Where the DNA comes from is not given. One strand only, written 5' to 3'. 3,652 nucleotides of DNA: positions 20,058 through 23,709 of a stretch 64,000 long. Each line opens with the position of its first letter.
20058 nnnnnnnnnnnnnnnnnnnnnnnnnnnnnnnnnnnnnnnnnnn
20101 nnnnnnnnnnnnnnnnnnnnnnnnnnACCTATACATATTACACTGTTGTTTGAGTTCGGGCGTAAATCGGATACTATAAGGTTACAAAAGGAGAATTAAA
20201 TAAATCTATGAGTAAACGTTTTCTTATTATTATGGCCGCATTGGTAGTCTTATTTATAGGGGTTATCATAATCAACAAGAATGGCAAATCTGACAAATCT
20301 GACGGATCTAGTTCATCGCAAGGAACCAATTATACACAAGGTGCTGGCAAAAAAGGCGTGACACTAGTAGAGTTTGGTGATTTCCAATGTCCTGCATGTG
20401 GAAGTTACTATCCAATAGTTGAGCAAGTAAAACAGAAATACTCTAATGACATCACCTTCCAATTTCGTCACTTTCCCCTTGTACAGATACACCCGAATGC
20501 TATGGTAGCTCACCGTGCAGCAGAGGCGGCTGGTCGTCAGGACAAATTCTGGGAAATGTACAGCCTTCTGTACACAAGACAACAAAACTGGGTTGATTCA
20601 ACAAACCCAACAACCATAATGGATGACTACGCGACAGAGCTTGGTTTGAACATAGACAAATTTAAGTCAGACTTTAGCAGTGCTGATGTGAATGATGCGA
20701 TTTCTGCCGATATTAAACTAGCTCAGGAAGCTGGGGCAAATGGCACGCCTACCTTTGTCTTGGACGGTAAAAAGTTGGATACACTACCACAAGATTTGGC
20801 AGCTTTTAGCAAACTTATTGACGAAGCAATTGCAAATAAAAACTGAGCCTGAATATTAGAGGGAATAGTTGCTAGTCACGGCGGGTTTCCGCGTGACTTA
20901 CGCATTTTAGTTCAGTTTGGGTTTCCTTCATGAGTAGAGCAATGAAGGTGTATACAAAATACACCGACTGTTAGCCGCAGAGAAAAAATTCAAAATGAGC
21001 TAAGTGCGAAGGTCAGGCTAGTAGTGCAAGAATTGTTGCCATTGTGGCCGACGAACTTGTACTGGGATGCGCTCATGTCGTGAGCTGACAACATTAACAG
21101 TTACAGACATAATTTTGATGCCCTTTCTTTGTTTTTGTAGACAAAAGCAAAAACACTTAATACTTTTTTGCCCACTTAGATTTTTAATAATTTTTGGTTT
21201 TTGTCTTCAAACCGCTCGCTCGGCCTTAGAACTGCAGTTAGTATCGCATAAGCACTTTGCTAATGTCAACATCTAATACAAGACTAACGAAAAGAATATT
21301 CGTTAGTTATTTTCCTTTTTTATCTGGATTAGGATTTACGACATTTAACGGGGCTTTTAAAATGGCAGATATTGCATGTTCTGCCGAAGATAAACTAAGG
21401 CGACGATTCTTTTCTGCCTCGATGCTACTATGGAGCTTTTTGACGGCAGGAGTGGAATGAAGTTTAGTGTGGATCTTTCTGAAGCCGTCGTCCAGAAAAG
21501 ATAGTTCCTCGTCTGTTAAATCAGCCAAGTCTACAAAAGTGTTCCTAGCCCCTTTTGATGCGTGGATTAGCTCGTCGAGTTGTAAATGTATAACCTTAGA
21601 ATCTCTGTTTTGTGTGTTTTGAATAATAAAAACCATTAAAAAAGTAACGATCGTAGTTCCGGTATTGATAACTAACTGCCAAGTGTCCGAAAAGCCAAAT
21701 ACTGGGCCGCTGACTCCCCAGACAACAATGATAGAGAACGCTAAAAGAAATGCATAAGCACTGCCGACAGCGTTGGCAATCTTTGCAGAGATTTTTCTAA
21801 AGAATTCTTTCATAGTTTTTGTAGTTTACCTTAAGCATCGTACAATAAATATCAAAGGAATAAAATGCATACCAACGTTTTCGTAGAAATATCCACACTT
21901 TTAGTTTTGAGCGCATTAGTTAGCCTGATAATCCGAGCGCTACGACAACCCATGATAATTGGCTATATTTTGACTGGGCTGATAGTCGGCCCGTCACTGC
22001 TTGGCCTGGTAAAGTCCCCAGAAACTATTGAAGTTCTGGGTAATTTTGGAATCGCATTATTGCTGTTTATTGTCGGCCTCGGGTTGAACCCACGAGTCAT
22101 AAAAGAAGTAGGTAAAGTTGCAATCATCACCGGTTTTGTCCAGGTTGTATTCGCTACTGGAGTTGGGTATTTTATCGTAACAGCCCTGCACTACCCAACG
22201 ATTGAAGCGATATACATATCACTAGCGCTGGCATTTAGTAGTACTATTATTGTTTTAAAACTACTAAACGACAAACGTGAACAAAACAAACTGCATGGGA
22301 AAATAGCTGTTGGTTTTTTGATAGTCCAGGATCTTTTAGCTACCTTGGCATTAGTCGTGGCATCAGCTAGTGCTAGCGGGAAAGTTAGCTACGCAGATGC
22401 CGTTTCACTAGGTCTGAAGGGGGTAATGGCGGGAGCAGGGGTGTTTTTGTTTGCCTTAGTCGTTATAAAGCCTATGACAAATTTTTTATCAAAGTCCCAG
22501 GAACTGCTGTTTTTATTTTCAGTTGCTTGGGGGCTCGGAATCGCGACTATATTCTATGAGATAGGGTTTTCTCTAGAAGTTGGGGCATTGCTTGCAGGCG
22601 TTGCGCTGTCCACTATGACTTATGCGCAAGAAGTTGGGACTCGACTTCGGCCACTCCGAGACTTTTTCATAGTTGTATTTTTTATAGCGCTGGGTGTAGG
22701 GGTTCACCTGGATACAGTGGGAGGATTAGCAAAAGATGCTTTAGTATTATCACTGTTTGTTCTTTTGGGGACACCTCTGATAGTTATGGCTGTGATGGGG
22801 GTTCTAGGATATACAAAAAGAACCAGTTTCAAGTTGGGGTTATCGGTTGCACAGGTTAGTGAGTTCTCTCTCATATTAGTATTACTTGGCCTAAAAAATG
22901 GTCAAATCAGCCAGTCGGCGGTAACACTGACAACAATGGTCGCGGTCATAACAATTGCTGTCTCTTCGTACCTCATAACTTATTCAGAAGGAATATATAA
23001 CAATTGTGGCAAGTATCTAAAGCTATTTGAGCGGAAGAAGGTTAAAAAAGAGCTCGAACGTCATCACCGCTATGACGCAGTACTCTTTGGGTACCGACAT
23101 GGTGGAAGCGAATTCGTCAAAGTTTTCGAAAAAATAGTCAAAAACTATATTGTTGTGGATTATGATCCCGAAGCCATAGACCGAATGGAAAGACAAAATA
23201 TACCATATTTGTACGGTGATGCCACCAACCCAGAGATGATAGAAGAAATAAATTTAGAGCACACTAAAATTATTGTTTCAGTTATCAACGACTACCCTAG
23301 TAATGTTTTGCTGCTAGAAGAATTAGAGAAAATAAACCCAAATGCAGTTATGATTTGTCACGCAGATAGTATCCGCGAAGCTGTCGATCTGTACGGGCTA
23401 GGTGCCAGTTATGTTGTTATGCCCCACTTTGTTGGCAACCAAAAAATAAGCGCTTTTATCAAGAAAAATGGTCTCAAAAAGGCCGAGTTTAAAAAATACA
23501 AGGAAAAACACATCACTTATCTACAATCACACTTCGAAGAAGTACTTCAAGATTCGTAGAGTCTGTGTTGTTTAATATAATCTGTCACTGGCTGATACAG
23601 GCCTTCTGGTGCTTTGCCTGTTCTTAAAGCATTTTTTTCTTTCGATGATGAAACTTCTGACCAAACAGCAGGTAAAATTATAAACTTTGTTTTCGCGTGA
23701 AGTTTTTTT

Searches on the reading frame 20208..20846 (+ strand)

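Call 41: search_protein_families(library=pfam, proteins=[window:20208-20846:+])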
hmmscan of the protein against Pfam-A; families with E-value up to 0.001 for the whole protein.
window:20208-20846:+ (212 aa): 3 families
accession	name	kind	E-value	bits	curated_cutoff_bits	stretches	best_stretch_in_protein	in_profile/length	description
PF13462.12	Thioredoxin_4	-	2.4e-25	90.1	23.2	1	39-206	3-165/165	Thioredoxin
PF01323.26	DSBA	-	1.4e-18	67.8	25.6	1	52-192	1-176/191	DSBA-like thioredoxin domain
PF13743.12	Thioredoxin_5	-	1.9e-10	41.2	27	1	97-185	76-163/186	Thioredoxin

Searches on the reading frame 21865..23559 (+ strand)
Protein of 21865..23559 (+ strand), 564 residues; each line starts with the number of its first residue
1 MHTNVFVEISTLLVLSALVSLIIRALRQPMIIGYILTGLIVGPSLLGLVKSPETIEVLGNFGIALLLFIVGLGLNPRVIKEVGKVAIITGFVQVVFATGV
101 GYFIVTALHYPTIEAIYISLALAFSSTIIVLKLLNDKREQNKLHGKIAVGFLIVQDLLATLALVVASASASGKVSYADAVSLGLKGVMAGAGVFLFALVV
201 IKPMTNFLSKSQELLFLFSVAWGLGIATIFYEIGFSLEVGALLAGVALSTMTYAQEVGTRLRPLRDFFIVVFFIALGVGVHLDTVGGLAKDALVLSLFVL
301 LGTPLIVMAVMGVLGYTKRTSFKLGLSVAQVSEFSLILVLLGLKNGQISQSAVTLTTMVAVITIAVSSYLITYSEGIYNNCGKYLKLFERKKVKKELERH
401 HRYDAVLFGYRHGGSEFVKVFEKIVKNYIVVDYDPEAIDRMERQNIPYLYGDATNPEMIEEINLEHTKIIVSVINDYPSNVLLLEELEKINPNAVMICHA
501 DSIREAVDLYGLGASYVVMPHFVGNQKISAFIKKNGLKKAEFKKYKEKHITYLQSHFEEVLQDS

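Call 41: search_protein_families(library=pfam, proteins=[window:21865-23559:+])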
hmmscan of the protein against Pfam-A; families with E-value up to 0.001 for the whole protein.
window:21865-23559:+ (564 aa): 2 families
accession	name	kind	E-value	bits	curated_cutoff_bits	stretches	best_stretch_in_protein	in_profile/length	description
PF00999.27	Na_H_Exchanger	-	7.1e-55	186.8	26.2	1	15-368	2-366/375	Sodium/hydrogen exchanger, transmembrane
PF02254.24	TrkA_N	-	1.8e-18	67.4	23.8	1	406-520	2-116/116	TrkA-N domain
